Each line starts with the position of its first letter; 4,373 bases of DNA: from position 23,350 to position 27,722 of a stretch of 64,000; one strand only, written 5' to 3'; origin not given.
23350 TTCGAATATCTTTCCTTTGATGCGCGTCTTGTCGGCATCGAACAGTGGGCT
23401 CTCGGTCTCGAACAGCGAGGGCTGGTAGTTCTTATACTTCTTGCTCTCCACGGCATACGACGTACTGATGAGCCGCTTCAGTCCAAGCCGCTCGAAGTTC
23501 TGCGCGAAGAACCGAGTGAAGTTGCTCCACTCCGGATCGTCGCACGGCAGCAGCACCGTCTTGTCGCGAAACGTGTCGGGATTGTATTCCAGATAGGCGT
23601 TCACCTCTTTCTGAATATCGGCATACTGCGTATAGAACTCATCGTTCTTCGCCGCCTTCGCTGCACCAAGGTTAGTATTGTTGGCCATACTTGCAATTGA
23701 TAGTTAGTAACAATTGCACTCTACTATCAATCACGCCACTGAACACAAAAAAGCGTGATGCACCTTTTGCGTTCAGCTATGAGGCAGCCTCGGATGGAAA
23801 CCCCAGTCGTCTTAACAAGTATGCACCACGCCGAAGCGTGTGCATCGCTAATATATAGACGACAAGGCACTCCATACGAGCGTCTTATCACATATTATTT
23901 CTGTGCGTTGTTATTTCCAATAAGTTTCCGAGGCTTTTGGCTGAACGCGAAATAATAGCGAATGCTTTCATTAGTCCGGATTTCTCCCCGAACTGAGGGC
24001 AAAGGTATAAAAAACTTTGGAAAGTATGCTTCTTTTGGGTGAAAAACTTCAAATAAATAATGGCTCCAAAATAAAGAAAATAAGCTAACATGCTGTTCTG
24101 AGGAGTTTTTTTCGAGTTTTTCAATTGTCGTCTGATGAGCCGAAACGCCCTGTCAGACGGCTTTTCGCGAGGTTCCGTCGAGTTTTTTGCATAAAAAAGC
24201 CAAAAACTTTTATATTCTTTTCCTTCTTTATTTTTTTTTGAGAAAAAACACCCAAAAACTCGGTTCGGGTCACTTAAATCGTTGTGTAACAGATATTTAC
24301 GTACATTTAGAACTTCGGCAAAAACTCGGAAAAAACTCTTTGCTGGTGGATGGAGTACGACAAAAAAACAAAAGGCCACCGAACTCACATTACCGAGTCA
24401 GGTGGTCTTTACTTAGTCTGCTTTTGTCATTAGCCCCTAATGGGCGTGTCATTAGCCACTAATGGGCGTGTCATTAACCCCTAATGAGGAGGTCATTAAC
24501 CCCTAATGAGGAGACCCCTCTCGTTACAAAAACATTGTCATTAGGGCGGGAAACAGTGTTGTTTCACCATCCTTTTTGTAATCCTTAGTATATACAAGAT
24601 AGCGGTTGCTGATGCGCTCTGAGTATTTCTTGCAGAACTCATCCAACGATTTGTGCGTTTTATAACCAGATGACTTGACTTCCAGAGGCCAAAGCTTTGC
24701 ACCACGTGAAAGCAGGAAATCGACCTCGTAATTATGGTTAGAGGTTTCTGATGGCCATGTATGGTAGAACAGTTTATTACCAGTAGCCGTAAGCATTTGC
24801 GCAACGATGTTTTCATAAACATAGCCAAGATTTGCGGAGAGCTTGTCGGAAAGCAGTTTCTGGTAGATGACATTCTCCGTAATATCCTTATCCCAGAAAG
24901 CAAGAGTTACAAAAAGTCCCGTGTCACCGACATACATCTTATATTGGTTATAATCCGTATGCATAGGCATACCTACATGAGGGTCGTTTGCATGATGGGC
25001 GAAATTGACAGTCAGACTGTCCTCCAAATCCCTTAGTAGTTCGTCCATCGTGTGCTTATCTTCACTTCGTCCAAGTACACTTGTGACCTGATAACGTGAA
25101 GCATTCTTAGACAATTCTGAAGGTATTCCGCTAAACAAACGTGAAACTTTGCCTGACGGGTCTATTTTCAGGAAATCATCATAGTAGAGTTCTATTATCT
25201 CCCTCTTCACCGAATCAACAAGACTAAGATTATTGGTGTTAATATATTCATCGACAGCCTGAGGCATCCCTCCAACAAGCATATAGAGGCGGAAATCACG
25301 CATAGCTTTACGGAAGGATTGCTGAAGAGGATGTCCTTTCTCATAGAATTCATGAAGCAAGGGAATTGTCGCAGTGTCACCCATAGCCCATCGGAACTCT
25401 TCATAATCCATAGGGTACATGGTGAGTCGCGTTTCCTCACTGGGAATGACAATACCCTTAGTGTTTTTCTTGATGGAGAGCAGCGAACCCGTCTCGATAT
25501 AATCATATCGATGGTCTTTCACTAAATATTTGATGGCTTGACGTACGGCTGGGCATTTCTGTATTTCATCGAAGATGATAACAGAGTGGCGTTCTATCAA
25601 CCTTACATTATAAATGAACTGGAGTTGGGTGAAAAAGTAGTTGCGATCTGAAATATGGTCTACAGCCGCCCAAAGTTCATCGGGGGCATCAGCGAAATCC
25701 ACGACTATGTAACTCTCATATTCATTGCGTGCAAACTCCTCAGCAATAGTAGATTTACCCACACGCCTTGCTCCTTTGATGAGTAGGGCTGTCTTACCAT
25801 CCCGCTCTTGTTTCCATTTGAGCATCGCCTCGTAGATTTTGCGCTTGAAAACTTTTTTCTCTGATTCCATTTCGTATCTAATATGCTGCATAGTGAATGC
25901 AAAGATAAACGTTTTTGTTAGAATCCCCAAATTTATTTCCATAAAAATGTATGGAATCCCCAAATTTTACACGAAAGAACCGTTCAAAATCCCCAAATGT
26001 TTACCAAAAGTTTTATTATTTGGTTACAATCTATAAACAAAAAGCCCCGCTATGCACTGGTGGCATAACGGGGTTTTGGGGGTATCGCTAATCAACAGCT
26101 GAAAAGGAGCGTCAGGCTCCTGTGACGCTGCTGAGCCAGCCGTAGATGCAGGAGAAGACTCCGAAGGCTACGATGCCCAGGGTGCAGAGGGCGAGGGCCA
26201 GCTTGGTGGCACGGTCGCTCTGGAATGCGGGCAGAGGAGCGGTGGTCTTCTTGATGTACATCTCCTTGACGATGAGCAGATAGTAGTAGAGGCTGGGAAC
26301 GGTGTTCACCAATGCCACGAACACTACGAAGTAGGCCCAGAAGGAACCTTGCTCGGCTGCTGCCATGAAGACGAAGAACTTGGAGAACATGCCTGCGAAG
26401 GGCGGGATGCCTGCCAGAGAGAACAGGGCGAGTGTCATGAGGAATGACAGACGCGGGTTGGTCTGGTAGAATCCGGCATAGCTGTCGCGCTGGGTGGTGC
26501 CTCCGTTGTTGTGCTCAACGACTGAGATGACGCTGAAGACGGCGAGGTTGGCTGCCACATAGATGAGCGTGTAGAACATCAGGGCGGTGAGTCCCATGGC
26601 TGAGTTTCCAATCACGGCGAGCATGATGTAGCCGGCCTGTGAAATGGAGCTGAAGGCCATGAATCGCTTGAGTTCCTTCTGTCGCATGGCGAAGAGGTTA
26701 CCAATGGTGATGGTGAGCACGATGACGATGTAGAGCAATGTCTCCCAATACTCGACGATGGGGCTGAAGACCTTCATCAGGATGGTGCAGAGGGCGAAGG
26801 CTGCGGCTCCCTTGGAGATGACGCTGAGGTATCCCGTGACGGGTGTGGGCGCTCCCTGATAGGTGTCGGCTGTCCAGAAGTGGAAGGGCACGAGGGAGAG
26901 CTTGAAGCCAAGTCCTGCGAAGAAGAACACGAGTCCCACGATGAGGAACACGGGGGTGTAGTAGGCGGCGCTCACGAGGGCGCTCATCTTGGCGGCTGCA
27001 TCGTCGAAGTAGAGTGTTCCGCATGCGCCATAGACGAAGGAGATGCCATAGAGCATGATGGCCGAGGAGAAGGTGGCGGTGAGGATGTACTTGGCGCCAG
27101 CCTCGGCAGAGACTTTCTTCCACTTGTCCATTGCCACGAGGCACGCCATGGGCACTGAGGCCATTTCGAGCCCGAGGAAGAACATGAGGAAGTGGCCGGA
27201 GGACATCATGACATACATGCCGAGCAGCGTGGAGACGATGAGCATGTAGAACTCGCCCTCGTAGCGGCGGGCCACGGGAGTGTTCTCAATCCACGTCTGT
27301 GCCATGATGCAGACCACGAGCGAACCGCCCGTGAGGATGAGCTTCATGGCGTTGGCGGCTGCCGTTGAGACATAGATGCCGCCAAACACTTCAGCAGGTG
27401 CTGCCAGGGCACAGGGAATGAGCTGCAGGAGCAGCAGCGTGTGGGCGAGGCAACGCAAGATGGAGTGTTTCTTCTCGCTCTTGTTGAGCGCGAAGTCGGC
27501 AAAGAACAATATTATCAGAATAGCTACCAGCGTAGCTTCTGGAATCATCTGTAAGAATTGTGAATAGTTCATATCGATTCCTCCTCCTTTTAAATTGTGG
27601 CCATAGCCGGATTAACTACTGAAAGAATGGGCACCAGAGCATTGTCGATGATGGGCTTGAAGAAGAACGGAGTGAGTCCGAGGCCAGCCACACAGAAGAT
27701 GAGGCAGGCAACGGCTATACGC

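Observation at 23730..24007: uORF-coupled two-state RNA leader controlling the restriction-modification operon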

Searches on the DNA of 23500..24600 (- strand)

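Call 4: search_rna_families(source=window, start=23500, end=24600, threshold=evalue, max_evalue=10, show_alignments=3)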
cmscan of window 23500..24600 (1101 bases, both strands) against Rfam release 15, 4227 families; matches with E-value up to 10: 13.
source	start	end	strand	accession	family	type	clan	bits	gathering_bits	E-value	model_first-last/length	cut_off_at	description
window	23908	23959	-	RF00555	L13_leader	Cis-reg; leader;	-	21.8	44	2.1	1-60/60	no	Ribosomal protein L13 leader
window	24156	24241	-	RF02390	sau-41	Gene; sRNA;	-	21.7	80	1.1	1-156/156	no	Staphylococcus sRNA sau-41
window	24330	24409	+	RF02844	RefA9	Gene; antisense;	-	19.4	49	4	1-64/64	no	Enterococcus sRNA A9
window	24164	24294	-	RF03533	SQ1002_RNA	Gene; sRNA;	-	17.9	128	0.34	1-237/237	no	Clostridioides difficile sRNA SQ1002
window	24147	24161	+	RF01843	neisseria_FSE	Cis-reg; frameshift_element;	-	17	50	1.3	1-40/40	no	neiserria ribosomal frameshift element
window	24189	24368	-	RF01578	RUF1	Gene; sRNA;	-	16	70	3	1-264/264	no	Plasmodium RNA of unkown function RUF1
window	24034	24129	-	RF01577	RNase_P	Gene; ribozyme;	CL00002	15.9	100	8.7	71-168/626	no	Plasmodium RNase_P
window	24060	24164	-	RF01866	ceN33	Gene; snRNA; snoRNA; CD-box;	-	15.3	75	4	1-118/118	no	C. elegans snoRNA ceN33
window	24202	24356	+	RF02933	ARRPOF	Gene; sRNA;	-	15.1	127.2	0.55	1-256/256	no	ARRPOF RNA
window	24007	24113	+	RF04120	MIR5998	Gene; miRNA;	-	14.5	180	3.5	1-173/173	no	MIR5998 microRNA precursor family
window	24031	24132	-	RF00885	MIR821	Gene; miRNA;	-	13.8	249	9.1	1-275/275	no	MIR821 microRNA precursor family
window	24187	24265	-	RF01471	rliB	Gene; sRNA;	-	12.6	40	9.8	1-360/360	no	Listeria sRNA rliB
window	24029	24167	+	RF01460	rliH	Gene; sRNA;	-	10.8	100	2.3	1-429/429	no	Listeria sRNA rliH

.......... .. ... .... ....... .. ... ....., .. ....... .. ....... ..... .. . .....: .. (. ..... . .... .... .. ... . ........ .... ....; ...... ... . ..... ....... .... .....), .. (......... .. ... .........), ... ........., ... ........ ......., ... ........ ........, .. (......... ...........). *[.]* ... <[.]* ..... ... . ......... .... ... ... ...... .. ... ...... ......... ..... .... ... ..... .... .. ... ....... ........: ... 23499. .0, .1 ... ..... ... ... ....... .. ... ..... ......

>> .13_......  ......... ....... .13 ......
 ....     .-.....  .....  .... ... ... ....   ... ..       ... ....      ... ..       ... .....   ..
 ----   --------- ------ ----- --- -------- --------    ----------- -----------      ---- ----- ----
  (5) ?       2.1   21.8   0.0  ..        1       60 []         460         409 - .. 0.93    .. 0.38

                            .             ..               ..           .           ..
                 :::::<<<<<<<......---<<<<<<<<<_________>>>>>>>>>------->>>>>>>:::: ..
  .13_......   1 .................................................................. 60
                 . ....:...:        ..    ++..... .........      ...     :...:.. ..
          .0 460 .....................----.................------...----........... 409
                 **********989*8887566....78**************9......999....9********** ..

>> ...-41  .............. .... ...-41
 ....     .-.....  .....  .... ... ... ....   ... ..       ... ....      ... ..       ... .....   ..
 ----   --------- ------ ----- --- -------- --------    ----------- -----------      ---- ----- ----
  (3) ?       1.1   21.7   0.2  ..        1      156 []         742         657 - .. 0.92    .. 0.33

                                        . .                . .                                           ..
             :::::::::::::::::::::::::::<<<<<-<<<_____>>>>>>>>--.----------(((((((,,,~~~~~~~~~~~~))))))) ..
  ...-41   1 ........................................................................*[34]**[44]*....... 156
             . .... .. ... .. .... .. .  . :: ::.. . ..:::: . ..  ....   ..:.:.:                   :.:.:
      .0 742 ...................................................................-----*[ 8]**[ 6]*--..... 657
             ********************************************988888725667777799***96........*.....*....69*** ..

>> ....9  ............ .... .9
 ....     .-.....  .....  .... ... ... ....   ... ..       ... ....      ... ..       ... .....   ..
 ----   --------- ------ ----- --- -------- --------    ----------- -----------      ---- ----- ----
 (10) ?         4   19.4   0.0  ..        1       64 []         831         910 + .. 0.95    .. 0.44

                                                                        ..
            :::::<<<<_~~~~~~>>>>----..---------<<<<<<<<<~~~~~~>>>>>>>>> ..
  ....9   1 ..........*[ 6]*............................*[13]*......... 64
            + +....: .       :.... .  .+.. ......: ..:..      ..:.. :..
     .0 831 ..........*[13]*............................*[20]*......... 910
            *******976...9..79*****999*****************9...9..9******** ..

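Call 7: search_dna_similar(query=window:23600-24550:-, collection=plasmids, mode=distant)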
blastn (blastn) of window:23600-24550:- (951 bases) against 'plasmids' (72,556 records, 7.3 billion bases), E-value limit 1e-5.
No match.

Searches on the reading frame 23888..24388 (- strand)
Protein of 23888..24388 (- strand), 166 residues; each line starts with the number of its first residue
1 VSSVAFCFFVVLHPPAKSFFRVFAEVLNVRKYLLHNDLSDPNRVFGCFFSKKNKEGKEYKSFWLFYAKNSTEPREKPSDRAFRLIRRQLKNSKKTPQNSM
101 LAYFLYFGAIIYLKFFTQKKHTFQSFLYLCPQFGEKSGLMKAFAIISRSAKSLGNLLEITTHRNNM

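Call 81: search_protein_families(library=pfam, proteins=[window:23888-24388:-], max_evalue=0.01)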
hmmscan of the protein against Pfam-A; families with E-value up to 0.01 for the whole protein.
window:23888-24388:- (166 aa): 0 families

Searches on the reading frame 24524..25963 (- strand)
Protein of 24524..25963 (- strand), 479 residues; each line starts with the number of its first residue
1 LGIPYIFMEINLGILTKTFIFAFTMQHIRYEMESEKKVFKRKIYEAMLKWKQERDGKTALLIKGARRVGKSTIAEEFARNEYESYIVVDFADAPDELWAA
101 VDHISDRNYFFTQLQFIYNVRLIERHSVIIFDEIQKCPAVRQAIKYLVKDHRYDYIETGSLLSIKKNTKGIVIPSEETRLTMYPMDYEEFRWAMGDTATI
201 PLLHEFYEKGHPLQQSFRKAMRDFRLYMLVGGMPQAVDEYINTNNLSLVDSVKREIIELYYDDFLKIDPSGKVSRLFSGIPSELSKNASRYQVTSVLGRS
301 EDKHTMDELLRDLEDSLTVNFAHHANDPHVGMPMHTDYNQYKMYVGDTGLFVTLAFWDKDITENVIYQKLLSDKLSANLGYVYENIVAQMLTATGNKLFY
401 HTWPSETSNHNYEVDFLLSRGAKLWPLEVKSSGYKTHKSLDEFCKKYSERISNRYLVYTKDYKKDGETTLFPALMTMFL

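Call 6: search_protein_families(library=pfam, proteins=[window:24524-25963:-], max_evalue=0.01)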
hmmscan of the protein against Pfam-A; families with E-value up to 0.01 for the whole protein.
window:24524-25963:- (479 aa): 3 families
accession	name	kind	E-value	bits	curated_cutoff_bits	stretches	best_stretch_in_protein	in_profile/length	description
PF13173.12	AAA_14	-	4.6e-24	85.3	27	1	58-190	3-128/129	AAA domain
PF13635.12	DUF4143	-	4.2e-16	59.5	28.1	1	266-432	9-160/160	Domain of unknown function (DUF4143)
PF13401.12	AAA_22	-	0.0097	16.7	27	0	55-148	3-105/130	AAA domain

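Call 28: search_protein_families(library=padloc, proteins=[window:24524-25963:-], max_evalue=0.001)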
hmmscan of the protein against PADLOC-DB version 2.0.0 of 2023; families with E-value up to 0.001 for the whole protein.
window:24524-25963:- (479 aa): 7 families
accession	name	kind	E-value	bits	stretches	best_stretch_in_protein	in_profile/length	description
PDLC04786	PDC-S01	-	4.6e-92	307.1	1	39-477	3-430/439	-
PDLC04792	PDC-S01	-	1.8e-89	298.4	1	39-479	2-433/452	-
PDLC04788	PDC-S01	-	3e-62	209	1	39-455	2-406/448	-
PDLC04787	PDC-S01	-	4e-26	89.8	1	31-373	5-326/412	-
PDLC04790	PDC-S01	-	3.5e-19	66.8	1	32-461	8-400/422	-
PDLC04789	PDC-S01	-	2.4e-16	57.8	1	51-450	11-359/375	-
PDLC04791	PDC-S01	-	4.4e-14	50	2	379-450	301-370/395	-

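Call 29: search_protein_families(library=ncbifam, proteins=[window:24524-25963:-], max_evalue=0.001)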
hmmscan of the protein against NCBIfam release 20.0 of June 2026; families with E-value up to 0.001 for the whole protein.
window:24524-25963:- (479 aa): 0 families

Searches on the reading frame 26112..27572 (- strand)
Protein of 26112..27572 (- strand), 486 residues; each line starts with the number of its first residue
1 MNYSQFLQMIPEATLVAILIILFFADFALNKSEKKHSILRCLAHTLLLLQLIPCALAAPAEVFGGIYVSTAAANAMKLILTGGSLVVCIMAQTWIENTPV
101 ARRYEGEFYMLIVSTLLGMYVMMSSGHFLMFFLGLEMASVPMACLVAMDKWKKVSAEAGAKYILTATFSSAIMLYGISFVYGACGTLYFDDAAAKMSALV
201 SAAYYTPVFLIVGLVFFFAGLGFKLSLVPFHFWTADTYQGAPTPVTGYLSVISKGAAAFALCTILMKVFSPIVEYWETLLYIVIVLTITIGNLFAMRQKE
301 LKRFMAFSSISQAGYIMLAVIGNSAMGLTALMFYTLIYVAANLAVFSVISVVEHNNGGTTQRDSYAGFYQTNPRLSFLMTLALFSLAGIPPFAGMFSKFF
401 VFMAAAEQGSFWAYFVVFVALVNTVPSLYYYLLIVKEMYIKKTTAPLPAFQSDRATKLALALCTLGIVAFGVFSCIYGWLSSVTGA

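Call 6: search_protein_families(library=pfam, proteins=[window:26112-27572:-], max_evalue=0.01)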
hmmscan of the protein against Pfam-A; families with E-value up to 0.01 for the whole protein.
window:26112-27572:- (486 aa): 1 family
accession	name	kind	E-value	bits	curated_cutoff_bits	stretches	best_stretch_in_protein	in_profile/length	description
PF00361.26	Proton_antipo_M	-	1.2e-62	212.2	21.5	1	125-420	1-290/294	NADH:quinone oxidoreductase/Mrp antiporter, TM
